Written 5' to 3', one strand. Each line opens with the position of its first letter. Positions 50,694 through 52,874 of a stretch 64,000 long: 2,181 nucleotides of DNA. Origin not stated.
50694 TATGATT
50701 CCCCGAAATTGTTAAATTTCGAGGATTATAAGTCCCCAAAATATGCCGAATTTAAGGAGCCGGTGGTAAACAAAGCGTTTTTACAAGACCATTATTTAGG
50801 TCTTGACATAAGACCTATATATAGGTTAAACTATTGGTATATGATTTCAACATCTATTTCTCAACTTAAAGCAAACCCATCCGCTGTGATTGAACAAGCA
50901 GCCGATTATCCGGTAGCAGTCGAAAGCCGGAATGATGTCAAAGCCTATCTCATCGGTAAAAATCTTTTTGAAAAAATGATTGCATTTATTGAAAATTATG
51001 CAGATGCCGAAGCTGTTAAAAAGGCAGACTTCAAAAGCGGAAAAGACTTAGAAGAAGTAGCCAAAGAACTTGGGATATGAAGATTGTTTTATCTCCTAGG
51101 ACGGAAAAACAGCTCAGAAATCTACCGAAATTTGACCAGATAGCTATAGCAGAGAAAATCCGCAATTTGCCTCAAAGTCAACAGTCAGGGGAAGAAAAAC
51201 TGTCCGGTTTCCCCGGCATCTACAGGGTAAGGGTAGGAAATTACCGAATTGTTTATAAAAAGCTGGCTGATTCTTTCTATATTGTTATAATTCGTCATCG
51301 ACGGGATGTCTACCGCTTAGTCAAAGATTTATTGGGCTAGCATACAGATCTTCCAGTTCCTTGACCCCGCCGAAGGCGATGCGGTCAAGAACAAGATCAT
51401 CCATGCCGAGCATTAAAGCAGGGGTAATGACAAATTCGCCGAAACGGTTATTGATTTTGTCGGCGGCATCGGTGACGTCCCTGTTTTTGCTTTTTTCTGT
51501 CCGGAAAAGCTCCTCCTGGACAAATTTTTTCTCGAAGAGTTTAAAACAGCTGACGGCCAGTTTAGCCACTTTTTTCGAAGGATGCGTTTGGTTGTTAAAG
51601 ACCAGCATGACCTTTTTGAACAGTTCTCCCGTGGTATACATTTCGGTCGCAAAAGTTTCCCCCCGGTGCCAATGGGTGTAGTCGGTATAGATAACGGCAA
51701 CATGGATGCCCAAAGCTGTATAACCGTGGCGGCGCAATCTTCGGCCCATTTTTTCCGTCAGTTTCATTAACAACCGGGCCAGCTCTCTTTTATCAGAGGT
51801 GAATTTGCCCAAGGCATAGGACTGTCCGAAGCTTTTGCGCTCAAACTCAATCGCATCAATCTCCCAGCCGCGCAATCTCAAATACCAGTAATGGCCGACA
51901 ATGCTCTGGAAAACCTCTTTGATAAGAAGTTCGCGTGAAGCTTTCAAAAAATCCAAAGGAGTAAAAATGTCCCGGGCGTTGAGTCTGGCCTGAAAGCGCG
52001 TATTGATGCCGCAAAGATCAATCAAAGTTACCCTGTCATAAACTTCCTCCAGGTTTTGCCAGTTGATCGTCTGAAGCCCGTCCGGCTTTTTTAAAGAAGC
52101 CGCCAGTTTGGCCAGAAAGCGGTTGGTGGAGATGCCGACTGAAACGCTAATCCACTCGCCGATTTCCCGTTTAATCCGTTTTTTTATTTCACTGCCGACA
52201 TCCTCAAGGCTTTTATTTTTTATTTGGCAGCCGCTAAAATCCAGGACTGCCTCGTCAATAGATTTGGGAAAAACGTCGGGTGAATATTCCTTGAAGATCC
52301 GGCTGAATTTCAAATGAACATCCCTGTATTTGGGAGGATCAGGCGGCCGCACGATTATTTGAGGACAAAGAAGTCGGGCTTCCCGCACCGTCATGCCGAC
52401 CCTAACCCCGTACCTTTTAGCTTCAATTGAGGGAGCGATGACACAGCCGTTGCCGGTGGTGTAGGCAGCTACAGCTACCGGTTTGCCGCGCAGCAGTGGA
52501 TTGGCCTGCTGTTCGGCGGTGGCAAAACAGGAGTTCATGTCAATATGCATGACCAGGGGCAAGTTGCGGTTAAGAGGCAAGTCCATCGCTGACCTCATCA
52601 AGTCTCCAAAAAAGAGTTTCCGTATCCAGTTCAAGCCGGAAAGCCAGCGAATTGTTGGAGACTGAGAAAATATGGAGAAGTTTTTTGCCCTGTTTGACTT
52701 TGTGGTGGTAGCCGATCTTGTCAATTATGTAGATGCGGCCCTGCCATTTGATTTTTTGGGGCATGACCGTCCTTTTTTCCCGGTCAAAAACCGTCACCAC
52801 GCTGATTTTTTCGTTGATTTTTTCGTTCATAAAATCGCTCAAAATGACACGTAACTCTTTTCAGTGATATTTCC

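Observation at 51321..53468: SOS mutagenesis cassette lexA, small ORF and Y-family polymerase with a perfect Cheo-type LexA box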

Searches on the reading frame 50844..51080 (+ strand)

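Call 5: search_protein_families(library=pfam, proteins=[window:50844-51080:+], max_evalue=0.01)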
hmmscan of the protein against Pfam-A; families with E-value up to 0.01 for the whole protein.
window:50844-51080:+ (78 aa): 1 family
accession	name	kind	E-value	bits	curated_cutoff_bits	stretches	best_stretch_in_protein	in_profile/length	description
PF02604.26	PhdYeFM_antitox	-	1.5e-08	34.7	29.8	1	3-70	4-72/74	Antitoxin Phd_YefM, type II toxin-antitoxin system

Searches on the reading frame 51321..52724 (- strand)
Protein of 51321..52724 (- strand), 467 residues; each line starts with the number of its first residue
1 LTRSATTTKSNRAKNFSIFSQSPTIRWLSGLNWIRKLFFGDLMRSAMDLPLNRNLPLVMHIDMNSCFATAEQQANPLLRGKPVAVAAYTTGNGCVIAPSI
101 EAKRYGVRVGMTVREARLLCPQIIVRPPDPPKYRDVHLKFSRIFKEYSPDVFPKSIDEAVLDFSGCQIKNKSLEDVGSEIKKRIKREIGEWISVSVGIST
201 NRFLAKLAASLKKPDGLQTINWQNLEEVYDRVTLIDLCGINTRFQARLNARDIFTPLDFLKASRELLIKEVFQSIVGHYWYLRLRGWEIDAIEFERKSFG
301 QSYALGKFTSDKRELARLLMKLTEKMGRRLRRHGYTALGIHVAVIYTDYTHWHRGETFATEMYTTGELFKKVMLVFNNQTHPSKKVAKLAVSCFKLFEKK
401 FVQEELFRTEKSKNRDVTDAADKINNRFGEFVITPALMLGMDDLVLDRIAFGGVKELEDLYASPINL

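Call 5: search_protein_families(library=pfam, proteins=[window:51321-52724:-], max_evalue=0.01)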
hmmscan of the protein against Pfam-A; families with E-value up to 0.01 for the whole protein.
window:51321-52724:- (467 aa): 2 families
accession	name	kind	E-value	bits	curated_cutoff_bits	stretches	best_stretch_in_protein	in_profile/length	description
PF00817.25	IMS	-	1.7e-41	142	23.2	1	61-209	1-147/148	impB/mucB/samB family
PF11799.13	IMS_C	-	2.6e-11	44.3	20.7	1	296-405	1-108/109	impB/mucB/samB family C-terminal domain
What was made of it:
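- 51321..52598 (-): Y-family DNA polymerase, 425 aa, predicted catalytically active; start overlaps the small ORF by 29 nt. IMS E 1.7e-41 and IMS_C E 2.6e-11 (call 5).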

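Call 6: search_protein_families(library=ncbifam, proteins=[window:51321-52724:-], max_evalue=0.01)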
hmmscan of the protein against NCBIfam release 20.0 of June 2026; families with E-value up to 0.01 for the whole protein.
window:51321-52724:- (467 aa): 10 families
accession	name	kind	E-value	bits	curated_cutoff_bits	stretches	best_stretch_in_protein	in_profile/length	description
NF003015.0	PRK03858.1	subfamily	5.4e-61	206.8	367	1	58-442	9-389/399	DNA polymerase IV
NF002848.0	PRK03103.1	subfamily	3.3e-60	203.7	381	1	58-439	6-392/410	DNA polymerase IV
NF002492.0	PRK01810.1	equivalog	8.5e-60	202.6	399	1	57-434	11-390/412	DNA polymerase IV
NF002677.0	PRK02406.1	equivalog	1.1e-54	185.9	256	1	58-389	8-336/357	DNA polymerase IV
NF010731.0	PRK14133.1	equivalog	1.6e-53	182.2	362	1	58-404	5-344/352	DNA polymerase IV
NF002751.0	PRK02794.1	equivalog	1.1e-45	156.3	371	1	58-437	40-416/425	DNA polymerase IV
NF002882.0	PRK03348.1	equivalog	5e-42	144.2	389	1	56-418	5-364/461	DNA polymerase IV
NF002292.0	PRK01216.1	equivalog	1e-33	116.8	339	1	57-400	2-343/351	DNA polymerase IV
NF002883.0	PRK03352.1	equivalog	3.5e-28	98.8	330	1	57-358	6-305/347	DNA polymerase IV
NF002955.0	PRK03609.1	subfamily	4.1e-20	72.1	431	1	60-276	4-222/422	translesion error-prone DNA polymerase V subunit UmuC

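Call 31: search_dna_similar(query=window:51321-52598:-, collection=phages, mode=protein, max_rows=25)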
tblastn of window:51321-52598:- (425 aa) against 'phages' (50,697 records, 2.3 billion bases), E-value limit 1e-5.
Records with a match: 91; places in all: 91; records where one place covers at least 80% of the query: 52.
Best place of each record, by identity: <60% 91.
By first word of the organism name: Bacillus 17; Bacteriophage 15; Listeria 13; Acinetobacter 10; Streptococcus 5; phage 4; Staphylococcus 4; Enterococcus 3; Salmonella 3; Evtepia 2; and 13 more.
By host as written in the record: - 26; Listeria monocytogenes 13; Bacillus subtilis BEST7003 8; Staphylococcus aureus 4; Enterococcus faecalis 3; Bacillus subtilis 3; Bacillus subtilis Delta6 3; Cronobacter sakazakii 2; and 26 more.
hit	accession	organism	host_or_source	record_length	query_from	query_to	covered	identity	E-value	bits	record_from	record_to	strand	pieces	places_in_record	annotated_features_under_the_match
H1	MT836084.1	Bacteriophage sp.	human fecal samples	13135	16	387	88%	30.2%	6e-32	134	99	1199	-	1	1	record has no annotation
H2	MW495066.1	Microcystis phage MaAM05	Microcystis sp. SG03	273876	1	355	84%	31.2%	2e-36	147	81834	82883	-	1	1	dinB: DNA polymerase IV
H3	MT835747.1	Bacteriophage sp.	human fecal samples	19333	16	364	82%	31.2%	2e-36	147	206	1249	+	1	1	record has no annotation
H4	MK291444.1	Paracoccus phage vB_PthS_Pthi1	Paracoccus thiocyanatus JCM 20756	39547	17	391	88%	28.8%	5e-32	134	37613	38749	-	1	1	DNA polymerase IV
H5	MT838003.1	Bacteriophage sp.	human fecal samples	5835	16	400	91%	27.6%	9e-37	148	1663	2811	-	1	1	record has no annotation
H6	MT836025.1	Bacteriophage sp.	human fecal samples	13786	15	394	89%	27.7%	6e-33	137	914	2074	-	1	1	record has no annotation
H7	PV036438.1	Oscillospiraceae phage NatCom_27610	Oscillospiraceae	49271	16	398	90%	27.3%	1e-34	142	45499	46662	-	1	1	DNA polymerase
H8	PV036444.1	Clostridium phage NatCom_42228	Clostridium sp. 003024715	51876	25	398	88%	27.8%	2e-31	132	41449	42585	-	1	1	DNA polymerase | hypothetical protein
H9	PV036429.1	phage NatCom_19828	human feces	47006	15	398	90%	26.9%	2e-31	133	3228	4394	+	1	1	DNA polymerase | hypothetical protein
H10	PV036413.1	Acutalibacteraceae phage NatCom_991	Acutalibacteraceae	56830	16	398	90%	26.9%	7e-28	122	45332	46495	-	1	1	DNA polymerase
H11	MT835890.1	Bacteriophage sp.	human fecal samples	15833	15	397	90%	26.6%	3e-25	114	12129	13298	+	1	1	record has no annotation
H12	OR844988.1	Staphylococcus phage SA 1306 Kay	Staphylococcus aureus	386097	16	395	89%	26.8%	1e-16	88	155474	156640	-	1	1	record has no annotation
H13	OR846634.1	Enterococcus phage Efs 1-1-1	Enterococcus faecalis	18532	16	398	90%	26.4%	4e-13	77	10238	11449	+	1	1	record has no annotation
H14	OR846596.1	Enterococcus phage Efs 1-1-1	Enterococcus faecalis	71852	1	336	79%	29.9%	9e-38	151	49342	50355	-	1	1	record has no annotation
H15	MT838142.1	Bacteriophage sp.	human fecal samples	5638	6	391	91%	25.9%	4e-20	99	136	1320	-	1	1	record has no annotation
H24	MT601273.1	Bacillus phage vB_BsuS-Goe12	Bacillus subtilis Delta6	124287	16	411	93%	24.6%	1e-16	89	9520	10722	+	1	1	yolE: IMPB/MUCB/SAMB family protein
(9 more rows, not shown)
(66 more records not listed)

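Call 33: get_annotated_region(hit=H24, flank=1500)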
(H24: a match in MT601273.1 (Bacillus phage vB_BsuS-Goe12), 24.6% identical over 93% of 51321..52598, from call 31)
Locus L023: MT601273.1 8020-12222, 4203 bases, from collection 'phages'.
description: Bacillus phage vB_BsuS-Goe12, complete genome.
organism: Bacillus phage vB_BsuS-Goe12 (NCBI taxid 2586960)
taxonomy: Viruses; Duplodnaviria; Heunggongvirae; Uroviricota; Caudoviricetes; Spbetavirus
host: Bacillus subtilis Delta6; source: municipal sewage; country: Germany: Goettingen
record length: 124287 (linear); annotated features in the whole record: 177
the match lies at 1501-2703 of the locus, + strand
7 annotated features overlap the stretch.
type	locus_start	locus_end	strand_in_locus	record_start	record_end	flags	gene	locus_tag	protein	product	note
CDS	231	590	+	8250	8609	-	hypothetical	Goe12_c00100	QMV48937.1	hypothetical protein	-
CDS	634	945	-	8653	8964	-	hypothetical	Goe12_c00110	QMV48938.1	hypothetical protein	-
CDS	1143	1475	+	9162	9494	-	hypothetical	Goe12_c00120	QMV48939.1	hypothetical protein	-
CDS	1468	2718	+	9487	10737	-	yolE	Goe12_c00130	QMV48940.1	IMPB/MUCB/SAMB family protein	-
CDS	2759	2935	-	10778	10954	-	hypothetical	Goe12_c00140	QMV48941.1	hypothetical protein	-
CDS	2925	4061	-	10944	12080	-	rapA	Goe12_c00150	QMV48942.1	response regulator aspartate phosphatase A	-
CDS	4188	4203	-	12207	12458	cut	hypothetical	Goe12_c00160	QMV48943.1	hypothetical protein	-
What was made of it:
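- The gene order (small gene immediately upstream of, and overlapping, a Y-family polymerase under a Cheo-type box) mimics yolD-uvrX and yqjX-yqjW (call 33).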

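Call 35: search_protein_families(library=pfam, proteins=[L023:1143-1475:+], max_evalue=1)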
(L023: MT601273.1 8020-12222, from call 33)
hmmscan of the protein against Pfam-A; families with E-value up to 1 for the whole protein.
L023:1143-1475:+ (110 aa): 1 family
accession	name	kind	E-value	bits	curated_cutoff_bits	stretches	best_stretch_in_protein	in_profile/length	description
PF08863.15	YolD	-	4.1e-27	94.5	27.5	1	14-106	1-93/94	YolD-like protein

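Call 54: search_dna_similar(query=window:51321-52598:-, collection=plasmids, mode=protein, max_rows=60, rows=spread, max_evalue=0.001)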
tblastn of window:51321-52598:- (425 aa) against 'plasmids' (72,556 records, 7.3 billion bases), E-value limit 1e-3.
The search stops at 5000 records and this limit was reached: more records match than are counted here, and every count below describes the 5000 best-scoring records only.
Records with a match: at least 5000; places in all: 5274; records where one place covers at least 80% of the query: 1743.
Best place of each record, by identity: <60% 5000.
By first word of the organism name: Escherichia 1764; Enterococcus 734; Salmonella 407; Klebsiella 229; Acinetobacter 215; Lactiplantibacillus 156; Listeria 136; Shigella 127; Rhizobium 123; Citrobacter 99; and 196 more.
By predicted mobility (MOB-suite, as given by PLSDB): conjugative 3164; non-mobilizable 1032; mobilizable 804.
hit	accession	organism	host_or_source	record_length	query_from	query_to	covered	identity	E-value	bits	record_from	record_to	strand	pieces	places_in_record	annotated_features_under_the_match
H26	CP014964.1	Geobacter anodireducens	-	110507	12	397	91%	33.4%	2e-44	205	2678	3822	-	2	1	hypothetical protein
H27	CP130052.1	Sinorhizobium meliloti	Medicago,Cell culture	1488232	16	354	80%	30.9%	8e-31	132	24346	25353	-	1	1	dinB: DNA polymerase IV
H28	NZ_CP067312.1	Escherichia coli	cell culture,waste water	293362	6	400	93%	26.3%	4e-15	86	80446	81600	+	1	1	umuC: translesion error-prone DNA polymerase V subunit UmuC | umuD: translesion error-prone DNA polymerase V autoproteolytic subunit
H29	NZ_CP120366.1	Sinorhizobium kummerowiae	Kummerowia stipulacea,Pure culture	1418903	16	335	75%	32.1%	7e-31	132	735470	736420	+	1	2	none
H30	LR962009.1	Enterococcus faecalis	-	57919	16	398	90%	26.6%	8e-13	78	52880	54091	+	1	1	record has no annotation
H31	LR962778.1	Enterococcus faecalis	-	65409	16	387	88%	27.0%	2e-14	83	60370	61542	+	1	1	none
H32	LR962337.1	Enterococcus faecalis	-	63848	16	387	88%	26.8%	5e-13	79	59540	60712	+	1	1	none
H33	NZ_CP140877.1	Rhizobium beringeri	Trifolium pratense,whole organism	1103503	16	327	73%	31.5%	2e-34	143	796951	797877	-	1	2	record has no annotation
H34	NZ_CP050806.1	Lactiplantibacillus plantarum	single cell,kimchi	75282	19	398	89%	25.6%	4e-17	91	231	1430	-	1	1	Y-family DNA polymerase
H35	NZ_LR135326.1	Enterococcus faecium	-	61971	19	387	87%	26.1%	1e-16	90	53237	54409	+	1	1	Y-family DNA polymerase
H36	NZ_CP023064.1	Sinorhizobium sp. CCBAU 05631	G.max,nodule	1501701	16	315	71%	32.1%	8e-34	141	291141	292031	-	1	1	record has no annotation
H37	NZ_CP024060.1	Lactiplantibacillus plantarum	sample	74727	19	398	89%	25.1%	1e-16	90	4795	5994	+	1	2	Y-family DNA polymerase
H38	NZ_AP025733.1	Nostoc cf. commune SO-36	-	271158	16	361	81%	27.4%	3e-30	130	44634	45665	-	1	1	dinB: DNA polymerase IV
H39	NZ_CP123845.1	Agrobacterium fabrum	Raspberry,cell culture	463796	1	317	75%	29.8%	2e-28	125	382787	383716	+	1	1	dinB: DNA polymerase IV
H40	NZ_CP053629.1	Listeria monocytogenes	food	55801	16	387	88%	25.3%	2e-15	86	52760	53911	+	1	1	Y-family DNA polymerase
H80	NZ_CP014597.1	Salipiger sp. CCB-MM3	mangrove soil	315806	17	263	58%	27.4%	2e-20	101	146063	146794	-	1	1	type VI secretion protein ImpB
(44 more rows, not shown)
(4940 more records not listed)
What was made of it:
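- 51321..52598 (-): Best plasmid hit is the Geobacter anodireducens pSD polymerase, 33% identity (call 54).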

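Call 55: get_annotated_region(hit=H26, flank=2500)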
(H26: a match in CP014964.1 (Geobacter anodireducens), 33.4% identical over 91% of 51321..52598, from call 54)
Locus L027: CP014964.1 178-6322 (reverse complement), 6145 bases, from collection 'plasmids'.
description: Geobacter anodireducens strain SD-1 plasmid pSD, complete sequence
organism: Geobacter anodireducens (NCBI taxid 1340425)
taxonomy: Bacteria; Thermodesulfobacteriota; Desulfuromonadia; Geobacterales; Geobacteraceae; Geobacter; Geobacter anodireducens
host: -; source: -; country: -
typing (MOB-suite, as given by PLSDB): non-mobilizable; mating-pair formation MPF_F
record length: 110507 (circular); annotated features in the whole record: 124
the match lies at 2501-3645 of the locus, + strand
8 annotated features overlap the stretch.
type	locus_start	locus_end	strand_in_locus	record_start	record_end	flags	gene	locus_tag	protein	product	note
CDS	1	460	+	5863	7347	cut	-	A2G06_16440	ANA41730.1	hypothetical protein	-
CDS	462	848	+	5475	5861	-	-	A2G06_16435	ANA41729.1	hypothetical protein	-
CDS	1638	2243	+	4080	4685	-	-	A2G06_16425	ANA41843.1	LexA family transcriptional regulator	-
CDS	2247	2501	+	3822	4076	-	-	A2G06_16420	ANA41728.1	hypothetical protein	-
CDS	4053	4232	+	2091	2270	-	-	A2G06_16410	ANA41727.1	hypothetical protein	-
CDS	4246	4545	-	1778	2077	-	-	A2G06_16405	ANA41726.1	hypothetical protein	-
CDS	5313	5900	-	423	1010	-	-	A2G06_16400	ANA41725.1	hypothetical protein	-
CDS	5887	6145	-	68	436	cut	-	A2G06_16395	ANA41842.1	hypothetical protein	-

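Call 57: search_protein_families(library=pfam, proteins=[L027:2247-2501:+, L027:1638-2243:+], max_evalue=1)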
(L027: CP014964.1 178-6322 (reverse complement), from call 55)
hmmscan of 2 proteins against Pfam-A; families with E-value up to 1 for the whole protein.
L027:2247-2501:+ (84 aa): 0 families

L027:1638-2243:+ (201 aa): 9 families
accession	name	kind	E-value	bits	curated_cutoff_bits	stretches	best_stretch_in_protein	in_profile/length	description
PF00717.28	Peptidase_S24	-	1.9e-32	111.9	23.3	1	79-194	1-116/116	Peptidase S24-like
PF01726.22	LexA_DNA_bind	-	3.3e-22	78.5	23.7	1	2-65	2-65/65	LexA DNA binding domain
PF13463.12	HTH_27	-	0.00092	19.9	22.2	1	4-61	1-53/68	Winged helix DNA-binding domain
PF12802.13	MarR_2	-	0.0026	18.3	27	1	18-60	13-54/61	MarR family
PF02082.26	Rrf2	-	0.0086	16.7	30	1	22-73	18-70/132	Iron-dependent Transcriptional regulator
PF13730.12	HTH_36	-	0.023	14.9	25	1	3-56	2-55/55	Helix-turn-helix domain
PF00392.27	GntR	-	0.037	14.1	27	1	26-63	25-61/64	Bacterial regulatory proteins, gntR family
PF20377.3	DUF6672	-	0.12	12.6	24.3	1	144-188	52-96/152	Family of unknown function (DUF6672)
PF04703.18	FaeA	-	0.23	12.2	20.7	1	8-66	2-54/62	FaeA-like protein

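Call 77: get_annotated_region(hit=H80, flank=5000)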
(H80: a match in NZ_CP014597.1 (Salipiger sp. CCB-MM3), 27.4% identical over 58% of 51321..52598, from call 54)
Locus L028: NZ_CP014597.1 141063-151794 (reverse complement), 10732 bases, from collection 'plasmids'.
description: Salipiger sp. CCB-MM3 plasmid unnamed1, complete sequence
organism: Salipiger sp. CCB-MM3 (NCBI taxid 1792508)
taxonomy: Bacteria; Pseudomonadota; Alphaproteobacteria; Rhodobacterales; Roseobacteraceae; Salipiger; Salipiger sp. CCB-MM3
host: -; source: mangrove soil; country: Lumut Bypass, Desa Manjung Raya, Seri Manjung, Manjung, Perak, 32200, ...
typing (MOB-suite, as given by PLSDB): non-mobilizable
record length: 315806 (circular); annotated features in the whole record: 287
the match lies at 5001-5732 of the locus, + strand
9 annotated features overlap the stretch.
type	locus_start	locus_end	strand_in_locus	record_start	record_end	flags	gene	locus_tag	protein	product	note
CDS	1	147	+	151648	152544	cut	-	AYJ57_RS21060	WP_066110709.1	LysR family transcriptional regulator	-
CDS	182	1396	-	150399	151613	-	-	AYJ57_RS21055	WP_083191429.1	MFS transporter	GO:0055085 - transmembrane transport [Evidence IEA]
CDS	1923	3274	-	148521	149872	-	-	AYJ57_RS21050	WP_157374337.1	IS3 family transposase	-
CDS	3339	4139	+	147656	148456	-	-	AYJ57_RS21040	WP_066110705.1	hypothetical protein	-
CDS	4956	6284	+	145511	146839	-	-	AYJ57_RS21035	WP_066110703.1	type VI secretion protein ImpB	-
CDS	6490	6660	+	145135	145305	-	-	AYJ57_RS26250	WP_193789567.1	hypothetical protein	-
CDS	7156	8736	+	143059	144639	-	-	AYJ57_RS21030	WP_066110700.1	sodium:solute symporter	-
CDS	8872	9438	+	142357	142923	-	-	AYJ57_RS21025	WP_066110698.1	hypothetical protein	-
CDS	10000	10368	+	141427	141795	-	-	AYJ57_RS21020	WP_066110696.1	response regulator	GO:0000160 - phosphorelay signal transduction system [Evidence IEA]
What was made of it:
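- Tried and rejected: It is not in a mutasome cassette and was dropped (call 77).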

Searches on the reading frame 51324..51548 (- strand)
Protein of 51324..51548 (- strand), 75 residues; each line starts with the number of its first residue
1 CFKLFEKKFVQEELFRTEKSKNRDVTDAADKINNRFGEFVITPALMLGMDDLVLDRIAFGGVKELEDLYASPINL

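Call 67: search_protein_families(library=pfam, proteins=[window:51324-51548:-], max_evalue=10)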
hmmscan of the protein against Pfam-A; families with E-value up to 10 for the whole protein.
seq(75 aa): 0 families
